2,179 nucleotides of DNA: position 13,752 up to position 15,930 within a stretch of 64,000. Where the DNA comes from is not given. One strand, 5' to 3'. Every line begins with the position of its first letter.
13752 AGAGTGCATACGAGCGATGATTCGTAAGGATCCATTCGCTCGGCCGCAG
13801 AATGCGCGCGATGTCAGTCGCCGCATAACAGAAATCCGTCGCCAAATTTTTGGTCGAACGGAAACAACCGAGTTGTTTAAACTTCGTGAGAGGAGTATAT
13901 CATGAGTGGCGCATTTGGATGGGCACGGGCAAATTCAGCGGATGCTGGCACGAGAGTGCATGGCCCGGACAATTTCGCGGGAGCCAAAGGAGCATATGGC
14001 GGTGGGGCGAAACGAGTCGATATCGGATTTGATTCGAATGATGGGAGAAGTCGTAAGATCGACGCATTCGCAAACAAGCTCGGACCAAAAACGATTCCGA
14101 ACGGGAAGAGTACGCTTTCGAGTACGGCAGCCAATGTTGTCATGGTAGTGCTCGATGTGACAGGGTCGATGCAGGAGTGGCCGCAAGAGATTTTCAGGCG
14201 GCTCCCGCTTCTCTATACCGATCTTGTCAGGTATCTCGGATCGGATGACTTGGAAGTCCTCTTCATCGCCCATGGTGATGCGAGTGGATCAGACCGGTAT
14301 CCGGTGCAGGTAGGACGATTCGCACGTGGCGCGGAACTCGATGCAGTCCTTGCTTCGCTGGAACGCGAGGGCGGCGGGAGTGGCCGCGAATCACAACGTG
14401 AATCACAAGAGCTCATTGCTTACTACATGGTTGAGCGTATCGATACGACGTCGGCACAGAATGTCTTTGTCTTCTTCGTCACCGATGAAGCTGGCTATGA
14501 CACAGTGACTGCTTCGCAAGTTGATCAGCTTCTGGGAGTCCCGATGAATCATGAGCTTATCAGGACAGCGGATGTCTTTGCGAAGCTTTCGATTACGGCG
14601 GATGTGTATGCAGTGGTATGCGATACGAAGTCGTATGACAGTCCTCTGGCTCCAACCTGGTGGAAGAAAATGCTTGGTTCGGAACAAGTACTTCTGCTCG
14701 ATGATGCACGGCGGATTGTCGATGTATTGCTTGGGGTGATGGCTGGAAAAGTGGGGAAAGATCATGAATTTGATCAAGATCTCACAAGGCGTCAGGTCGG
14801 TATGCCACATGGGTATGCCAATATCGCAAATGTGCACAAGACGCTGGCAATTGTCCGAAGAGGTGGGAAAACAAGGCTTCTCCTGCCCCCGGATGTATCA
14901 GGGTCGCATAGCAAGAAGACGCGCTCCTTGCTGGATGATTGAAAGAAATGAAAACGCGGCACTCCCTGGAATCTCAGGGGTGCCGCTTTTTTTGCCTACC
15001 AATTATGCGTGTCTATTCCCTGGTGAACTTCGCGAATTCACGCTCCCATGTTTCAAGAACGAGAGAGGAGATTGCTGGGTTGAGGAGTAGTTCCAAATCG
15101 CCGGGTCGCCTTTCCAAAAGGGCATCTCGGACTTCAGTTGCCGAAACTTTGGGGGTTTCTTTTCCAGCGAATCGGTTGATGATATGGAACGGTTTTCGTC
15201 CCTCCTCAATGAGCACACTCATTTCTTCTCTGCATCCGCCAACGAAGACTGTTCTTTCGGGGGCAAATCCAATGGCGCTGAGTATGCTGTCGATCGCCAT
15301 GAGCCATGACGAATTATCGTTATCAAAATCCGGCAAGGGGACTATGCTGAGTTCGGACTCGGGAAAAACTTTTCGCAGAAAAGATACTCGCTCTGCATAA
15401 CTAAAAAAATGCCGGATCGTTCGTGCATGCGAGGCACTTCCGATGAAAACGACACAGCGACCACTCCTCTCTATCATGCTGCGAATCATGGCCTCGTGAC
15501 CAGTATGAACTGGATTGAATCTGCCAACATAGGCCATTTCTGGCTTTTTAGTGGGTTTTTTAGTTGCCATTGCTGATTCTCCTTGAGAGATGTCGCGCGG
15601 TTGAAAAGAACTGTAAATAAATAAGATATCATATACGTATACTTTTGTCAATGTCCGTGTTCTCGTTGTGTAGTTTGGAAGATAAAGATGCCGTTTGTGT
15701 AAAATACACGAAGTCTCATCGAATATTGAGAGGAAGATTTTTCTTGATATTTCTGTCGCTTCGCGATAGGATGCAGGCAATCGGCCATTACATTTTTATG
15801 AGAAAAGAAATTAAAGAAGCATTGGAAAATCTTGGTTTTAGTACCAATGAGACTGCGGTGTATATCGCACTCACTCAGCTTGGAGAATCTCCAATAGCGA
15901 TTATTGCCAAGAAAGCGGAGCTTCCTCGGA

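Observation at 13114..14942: Translationally coupled Ser/Thr kinase plus vWA (TerY-like) dyad in a GC-rich island, directly behind a coaD-coaE fusion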

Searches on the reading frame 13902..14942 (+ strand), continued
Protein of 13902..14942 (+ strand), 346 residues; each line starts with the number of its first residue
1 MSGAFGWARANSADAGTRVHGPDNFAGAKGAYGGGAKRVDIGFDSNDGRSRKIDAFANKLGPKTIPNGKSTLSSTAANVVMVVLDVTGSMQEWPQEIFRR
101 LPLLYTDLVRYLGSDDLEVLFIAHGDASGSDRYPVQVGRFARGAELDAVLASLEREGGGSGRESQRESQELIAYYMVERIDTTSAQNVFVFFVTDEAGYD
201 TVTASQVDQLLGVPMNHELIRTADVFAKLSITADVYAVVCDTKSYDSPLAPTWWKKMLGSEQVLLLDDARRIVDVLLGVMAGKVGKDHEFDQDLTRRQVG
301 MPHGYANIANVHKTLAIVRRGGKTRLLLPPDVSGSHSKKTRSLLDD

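Call 77: search_protein_families(library=pfam, proteins=[L001:984-2930:+, L001:3307-4218:-, L001:8871-9776:+, L001:9832-10545:+, L001:10530-11816:+, L001:11744-13405:+, L001:13402-14214:-, L109:10264-12801:+, L109:1469-2293:+, L109:2328-2990:+], max_evalue=0.001)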
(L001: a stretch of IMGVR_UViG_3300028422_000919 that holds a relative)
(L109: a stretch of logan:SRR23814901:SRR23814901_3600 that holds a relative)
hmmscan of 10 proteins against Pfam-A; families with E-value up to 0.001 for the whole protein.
L001:984-2930:+ (648 aa): 0 families

L001:3307-4218:- (303 aa): 5 families
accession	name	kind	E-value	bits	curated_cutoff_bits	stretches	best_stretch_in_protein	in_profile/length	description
PF01712.25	dNK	-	4.5e-32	111.9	27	1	73-278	1-197/203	Deoxynucleoside kinase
PF13671.12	AAA_33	-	2.7e-06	28.2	27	1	72-224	1-121/143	AAA domain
PF13238.12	AAA_18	-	6.3e-05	23.9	29.4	1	73-221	1-111/128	AAA domain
PF02367.23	TsaE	-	0.00056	20.3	26.6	1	68-96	19-47/128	Threonylcarbamoyl adenosine biosynthesis protein TsaE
PF02223.23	Thymidylate_kin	-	0.00075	19.7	27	0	75-223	1-140/185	Thymidylate kinase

L001:8871-9776:+ (301 aa): 1 family
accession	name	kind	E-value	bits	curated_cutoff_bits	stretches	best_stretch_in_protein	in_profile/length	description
PF03747.19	ADP_ribosyl_GH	-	1.7e-22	80.8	26.2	1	13-239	14-271/287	ADP-ribosylglycohydrolase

L001:9832-10545:+ (237 aa): 1 family
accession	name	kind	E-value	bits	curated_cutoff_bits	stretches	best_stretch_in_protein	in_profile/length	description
PF07880.17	T4_gp9_10_N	-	3.3e-06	27.7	25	1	138-226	70-149/175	Bacteriophage T4 gp9/10-like protein, N-terminal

L001:10530-11816:+ (428 aa): 0 families

L001:11744-13405:+ (553 aa): 2 families
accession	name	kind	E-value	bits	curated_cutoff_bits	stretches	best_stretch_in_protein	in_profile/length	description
PF18905.5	DUF5661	-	1.1e-10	42.1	27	1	103-139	23-63/65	Protein of unknown function (DUF5661)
PF00210.30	Ferritin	-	1.8e-05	25.2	24.5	1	403-523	3-121/142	Ferritin-like domain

L001:13402-14214:- (270 aa): 2 families
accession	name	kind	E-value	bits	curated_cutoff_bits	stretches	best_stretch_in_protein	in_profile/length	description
PF12706.13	Lactamase_B_2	-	3.3e-13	50.1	27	1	49-227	4-181/200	Beta-lactamase superfamily domain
PF00753.33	Lactamase_B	-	2.1e-06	28.3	22.7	1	70-203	40-161/196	Metallo-beta-lactamase superfamily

L109:10264-12801:+ (845 aa): 0 families

L109:1469-2293:+ (274 aa): 0 families

L109:2328-2990:+ (220 aa): 0 families

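Call 78: get_annotated_region(hit=H1, flank=5000)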
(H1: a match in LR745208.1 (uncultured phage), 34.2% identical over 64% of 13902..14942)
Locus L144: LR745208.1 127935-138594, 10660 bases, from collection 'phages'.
description: uncultured phage genome assembly, chromosome: 1.
organism: uncultured phage (NCBI taxid 278008)
taxonomy: Viruses; environmental samples
host: -; source: metagenomic; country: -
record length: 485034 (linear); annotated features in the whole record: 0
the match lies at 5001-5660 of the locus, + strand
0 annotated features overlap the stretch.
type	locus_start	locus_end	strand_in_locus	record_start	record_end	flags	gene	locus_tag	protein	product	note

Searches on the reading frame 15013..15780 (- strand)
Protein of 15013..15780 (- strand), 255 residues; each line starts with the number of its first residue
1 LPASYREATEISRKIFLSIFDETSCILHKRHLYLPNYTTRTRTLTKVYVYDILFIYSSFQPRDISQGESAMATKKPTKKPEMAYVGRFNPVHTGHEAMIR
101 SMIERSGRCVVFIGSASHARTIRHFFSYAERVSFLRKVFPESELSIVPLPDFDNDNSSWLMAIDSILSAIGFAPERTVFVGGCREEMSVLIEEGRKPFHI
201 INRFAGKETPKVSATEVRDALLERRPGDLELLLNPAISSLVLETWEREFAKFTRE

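Call 3: search_protein_families(library=pfam, proteins=[window:15013-15780:-], max_evalue=0.01)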
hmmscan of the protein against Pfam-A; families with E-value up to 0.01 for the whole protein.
window:15013-15780:- (255 aa): 1 family
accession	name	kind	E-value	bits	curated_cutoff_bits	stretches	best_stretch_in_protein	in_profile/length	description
PF01467.32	CTP_transf_like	-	1.9e-09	38.2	21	1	84-158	2-74/133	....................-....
